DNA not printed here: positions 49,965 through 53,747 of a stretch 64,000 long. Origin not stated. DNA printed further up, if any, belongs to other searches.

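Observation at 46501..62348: A 16-kb sigma54-driven unit that interleaves a Qmo/Hdr-like membrane redox complex with receiver domains in three proteins and two kinases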

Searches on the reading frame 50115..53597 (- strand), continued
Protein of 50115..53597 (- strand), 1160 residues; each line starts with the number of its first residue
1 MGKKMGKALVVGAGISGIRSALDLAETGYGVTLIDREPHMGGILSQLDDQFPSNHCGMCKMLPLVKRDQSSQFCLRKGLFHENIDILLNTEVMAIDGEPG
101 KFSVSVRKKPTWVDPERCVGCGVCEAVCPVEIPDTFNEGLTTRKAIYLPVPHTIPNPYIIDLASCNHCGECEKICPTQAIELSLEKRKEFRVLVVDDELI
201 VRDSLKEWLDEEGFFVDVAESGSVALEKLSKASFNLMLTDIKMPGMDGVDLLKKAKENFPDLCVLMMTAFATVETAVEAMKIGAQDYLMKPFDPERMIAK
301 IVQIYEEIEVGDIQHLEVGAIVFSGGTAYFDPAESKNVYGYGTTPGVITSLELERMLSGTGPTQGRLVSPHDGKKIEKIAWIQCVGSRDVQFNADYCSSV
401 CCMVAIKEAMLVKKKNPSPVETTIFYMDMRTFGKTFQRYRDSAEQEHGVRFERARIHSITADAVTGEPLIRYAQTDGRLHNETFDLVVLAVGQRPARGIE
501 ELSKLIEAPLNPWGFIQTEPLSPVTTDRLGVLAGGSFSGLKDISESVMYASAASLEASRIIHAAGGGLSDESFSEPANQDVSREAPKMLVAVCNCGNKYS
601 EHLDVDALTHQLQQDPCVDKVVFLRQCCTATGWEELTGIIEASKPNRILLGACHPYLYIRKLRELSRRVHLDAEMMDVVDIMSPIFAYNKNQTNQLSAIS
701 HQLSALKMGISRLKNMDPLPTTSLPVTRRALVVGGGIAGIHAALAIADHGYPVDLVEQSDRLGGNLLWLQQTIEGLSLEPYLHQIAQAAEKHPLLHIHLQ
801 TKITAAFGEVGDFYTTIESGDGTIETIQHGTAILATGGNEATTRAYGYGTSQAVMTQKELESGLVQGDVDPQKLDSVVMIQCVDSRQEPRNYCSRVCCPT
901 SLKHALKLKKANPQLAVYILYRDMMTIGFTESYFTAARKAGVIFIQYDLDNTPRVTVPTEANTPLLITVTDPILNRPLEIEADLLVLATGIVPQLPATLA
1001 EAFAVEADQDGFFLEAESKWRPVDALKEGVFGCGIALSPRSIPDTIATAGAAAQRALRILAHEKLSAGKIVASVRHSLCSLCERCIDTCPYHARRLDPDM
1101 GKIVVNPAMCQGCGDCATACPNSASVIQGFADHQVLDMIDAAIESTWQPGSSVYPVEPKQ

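Call 62: predict_structure(alignment_id=A2)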
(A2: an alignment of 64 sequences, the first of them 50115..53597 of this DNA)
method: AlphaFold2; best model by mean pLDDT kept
length: 1160 residues; sequences in the alignment: 64
mean_pLDDT: 74.9   pTM: 0.74
mean pLDDT of the five models: 74.9, 74.3, 71.1, 69.9, 67.7
residues with pLDDT >= 90: 201; 70-90: 602; 50-70: 228; < 50: 129
segments of 3 or more residues with pLDDT < 50: 1-4, 42-80, 132-143, 148-155, 388-399, 429-436, 570-575, 689-694, 887-892, 925-929, 1017-1022, 1146-1160
pLDDT, mean of each block of 10 residues (from residue 1): 63 80 81 76 41 35 41 40 73 87 83 68 70 40 48 50 69 79 67 90 86 86 89 90 82 88 83 70 80 71 69 83 79 71 81 65 68 84 64 41 73 76 72 47 80 82 88 80 90 73 86 79 89 81 75 92 73 52 83 77 77 87 82 88 90 70 78 79 60 54 79 68 80 92 94 93 73 81 92 95 87 91 92 85 84 89 87 92 59 62 89 93 53 70 79 84 85 77 90 80 78 57 65 79 85 87 66 72 75 74 72 66 63 58 50 36
secondary structure, 60 per line:
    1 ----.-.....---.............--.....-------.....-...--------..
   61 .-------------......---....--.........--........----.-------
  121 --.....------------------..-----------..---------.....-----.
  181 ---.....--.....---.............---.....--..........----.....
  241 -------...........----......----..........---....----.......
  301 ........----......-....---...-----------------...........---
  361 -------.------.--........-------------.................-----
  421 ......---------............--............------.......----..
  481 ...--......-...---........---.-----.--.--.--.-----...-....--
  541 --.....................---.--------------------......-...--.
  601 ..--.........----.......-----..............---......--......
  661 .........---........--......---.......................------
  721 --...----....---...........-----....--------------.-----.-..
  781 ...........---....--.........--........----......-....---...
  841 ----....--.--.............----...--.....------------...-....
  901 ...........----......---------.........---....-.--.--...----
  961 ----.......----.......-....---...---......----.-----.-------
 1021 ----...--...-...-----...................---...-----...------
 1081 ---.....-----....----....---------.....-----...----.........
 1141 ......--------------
elements in order (helices of 4 or more, strands of 3 or more residues): E7-11 H15-27 E30-34 H42-46 H75-80 E84-87 E90-98 E101-108 H123-127 H170-174 H184-188 E191-195 H199-211 E215-219 H222-231 E236-240 H248-258 E263-268 H273-282 E286-289 H294-308 E313-318 E320-323 E327-329 E347-349 H350-357 E378-385 H399-415 E421-426 H436-447 E450-461 E468-474 E479-483 E486-491 E493-495 H499-506 E531-533 H535-538 H543-563 E588-593 H605-613 E618-624 H630-643 E647-652 H655-669 E676-680 H683-688 H692-714 E723-725 E730-733 H737-747 E753-756 H779-791 E795-798 E801-809 E812-819 E824-829 E831-834 E838-840 E854-856 H857-866 E876-880 H897-911 E916-921 H931-939 E943-946 E954-956 E965-971 E976-982 E984-987 E991-993 H997-1002 E1025-1027 E1030-1032 H1042-1060 E1064-1066 E1072-1074 H1084-1088 E1094-1097 E1102-1105 H1115-1119 E1125-1127 H1132-1146

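Call 74: search_protein_representatives(protein=window:50115-53597:-)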
Query: 1160 residues. Proteins with E-value up to 0.001 (for the whole library): 639794; up to 1e-10: 89525; up to 1e-30: 2053. The best 150 are listed.
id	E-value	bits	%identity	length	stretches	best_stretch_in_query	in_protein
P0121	0.0e+00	1428.8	54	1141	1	1-1141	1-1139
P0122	0.0e+00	1201.6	49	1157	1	1-1143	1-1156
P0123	0.0e+00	1185.1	52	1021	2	316-1144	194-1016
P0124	0.0e+00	1141.5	46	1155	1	7-1143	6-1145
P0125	0.0e+00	1102.2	45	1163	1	3-1144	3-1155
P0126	0.0e+00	1097.4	58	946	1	1-853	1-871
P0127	0.0e+00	1038.9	44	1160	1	3-1146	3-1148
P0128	0.0e+00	1030.8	51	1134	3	7-566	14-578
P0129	0.0e+00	1027.2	47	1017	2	315-1146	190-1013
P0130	8.0e-292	987.3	45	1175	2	9-618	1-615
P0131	8.4e-284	960.8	46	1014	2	314-1142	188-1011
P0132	8.1e-275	931.0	49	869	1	273-1142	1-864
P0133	2.6e-273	926.0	49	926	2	314-1082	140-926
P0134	3.8e-269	912.2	44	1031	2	314-1150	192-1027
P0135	3.1e-265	899.3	61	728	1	1-638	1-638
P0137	1.0e-258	877.7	44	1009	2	317-1140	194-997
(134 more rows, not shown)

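Call 77: find_encoding_contigs(protein=P0123, flank=10000, max_places=4)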
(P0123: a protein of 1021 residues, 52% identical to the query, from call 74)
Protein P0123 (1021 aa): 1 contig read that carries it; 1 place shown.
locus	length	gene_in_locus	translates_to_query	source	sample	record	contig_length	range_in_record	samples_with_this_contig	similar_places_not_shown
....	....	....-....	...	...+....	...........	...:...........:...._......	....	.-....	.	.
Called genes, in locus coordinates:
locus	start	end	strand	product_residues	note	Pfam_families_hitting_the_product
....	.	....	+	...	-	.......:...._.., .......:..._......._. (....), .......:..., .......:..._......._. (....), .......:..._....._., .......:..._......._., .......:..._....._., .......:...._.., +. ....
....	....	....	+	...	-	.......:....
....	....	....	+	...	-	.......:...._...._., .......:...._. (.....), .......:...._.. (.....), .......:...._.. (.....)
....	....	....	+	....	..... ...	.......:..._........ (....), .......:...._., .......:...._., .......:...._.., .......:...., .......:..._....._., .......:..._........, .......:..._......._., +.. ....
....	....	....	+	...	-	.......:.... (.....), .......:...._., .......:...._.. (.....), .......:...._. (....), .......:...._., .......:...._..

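Call 78: find_encoding_contigs(protein=P0129, flank=10000, max_places=3)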
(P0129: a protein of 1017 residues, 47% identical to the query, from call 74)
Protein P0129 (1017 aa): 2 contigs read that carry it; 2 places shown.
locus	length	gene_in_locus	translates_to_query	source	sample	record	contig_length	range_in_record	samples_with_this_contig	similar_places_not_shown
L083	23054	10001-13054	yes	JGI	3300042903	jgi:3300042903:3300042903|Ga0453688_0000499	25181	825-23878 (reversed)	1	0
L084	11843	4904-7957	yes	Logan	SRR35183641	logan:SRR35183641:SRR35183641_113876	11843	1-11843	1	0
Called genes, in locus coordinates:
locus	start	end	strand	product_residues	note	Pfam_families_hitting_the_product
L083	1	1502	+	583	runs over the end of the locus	PF00989:PAS, PF08448:PAS_4, PF13426:PAS_9, PF00989:PAS, PF08448:PAS_4, PF13426:PAS_9, PF00158:Sigma54_activat, PF14532:Sigma54_activ_2, +9 more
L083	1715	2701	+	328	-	PF00989:PAS, PF08448:PAS_4 (weak), PF13426:PAS_9, PF08447:PAS_3 (weak), PF00989:PAS, PF13188:PAS_8 (weak), PF13426:PAS_9, PF02954:HTH_8, +2 more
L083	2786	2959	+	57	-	-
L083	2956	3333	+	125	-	PF02579:Nitro_FeMo-Co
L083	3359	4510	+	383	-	PF12838:Fer4_7 (weak), PF13183:Fer4_8, PF13187:Fer4_9, PF13237:Fer4_10, PF13534:Fer4_17, PF02754:CCG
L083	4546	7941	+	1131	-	PF00890:FAD_binding_2 (weak), PF01266:DAO (weak), PF07992:Pyr_redox_2 (weak), PF12831:FAD_oxidored, PF14691:Fer4_20, PF07992:Pyr_redox_2, PF13450:NAD_binding_8, PF13738:Pyr_redox_3, +15 more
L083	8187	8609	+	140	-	PF02662:FlpD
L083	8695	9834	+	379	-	PF13534:Fer4_17 (faint), PF13237:Fer4_10 (faint), PF13183:Fer4_8 (weak), PF00037:Fer4 (weak)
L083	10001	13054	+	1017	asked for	PF12831:FAD_oxidored (weak), PF13187:Fer4_9, PF00890:FAD_binding_2, PF07992:Pyr_redox_2, PF12831:FAD_oxidored, PF13450:NAD_binding_8, PF12838:Fer4_7, PF13237:Fer4_10, +17 more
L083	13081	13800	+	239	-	PF12838:Fer4_7 (faint), PF13183:Fer4_8, PF13187:Fer4_9, PF13237:Fer4_10 (faint), PF13534:Fer4_17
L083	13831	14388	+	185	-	PF02754:CCG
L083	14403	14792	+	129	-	PF00072:Response_reg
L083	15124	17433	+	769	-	PF00672:HAMP (weak), PF13188:PAS_8 (faint), PF08448:PAS_4 (weak), PF00989:PAS, PF08448:PAS_4 (weak), PF13426:PAS_9, PF02518:HATPase_c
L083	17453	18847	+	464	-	PF00989:PAS, PF13188:PAS_8, PF08448:PAS_4, PF13426:PAS_9, PF00158:Sigma54_activat, PF14532:Sigma54_activ_2, PF25601:AAA_lid_14, PF02954:HTH_8, +1 more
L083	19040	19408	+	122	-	PF02579:Nitro_FeMo-Co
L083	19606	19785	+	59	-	PF17253:DUF5320 (weak)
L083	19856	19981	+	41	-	-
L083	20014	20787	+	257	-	PF01656:CbiA, PF10609:ParA, PF13614:AAA_31 (weak)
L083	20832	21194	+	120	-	PF02579:Nitro_FeMo-Co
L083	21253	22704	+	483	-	PF11794:HpaB_N, PF03241:HpaB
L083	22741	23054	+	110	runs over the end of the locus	PF02579:Nitro_FeMo-Co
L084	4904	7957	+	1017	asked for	PF12831:FAD_oxidored (weak), PF13187:Fer4_9, PF00890:FAD_binding_2, PF07992:Pyr_redox_2, PF12831:FAD_oxidored, PF13450:NAD_binding_8, PF12838:Fer4_7, PF13237:Fer4_10, +17 more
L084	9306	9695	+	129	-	PF00072:Response_reg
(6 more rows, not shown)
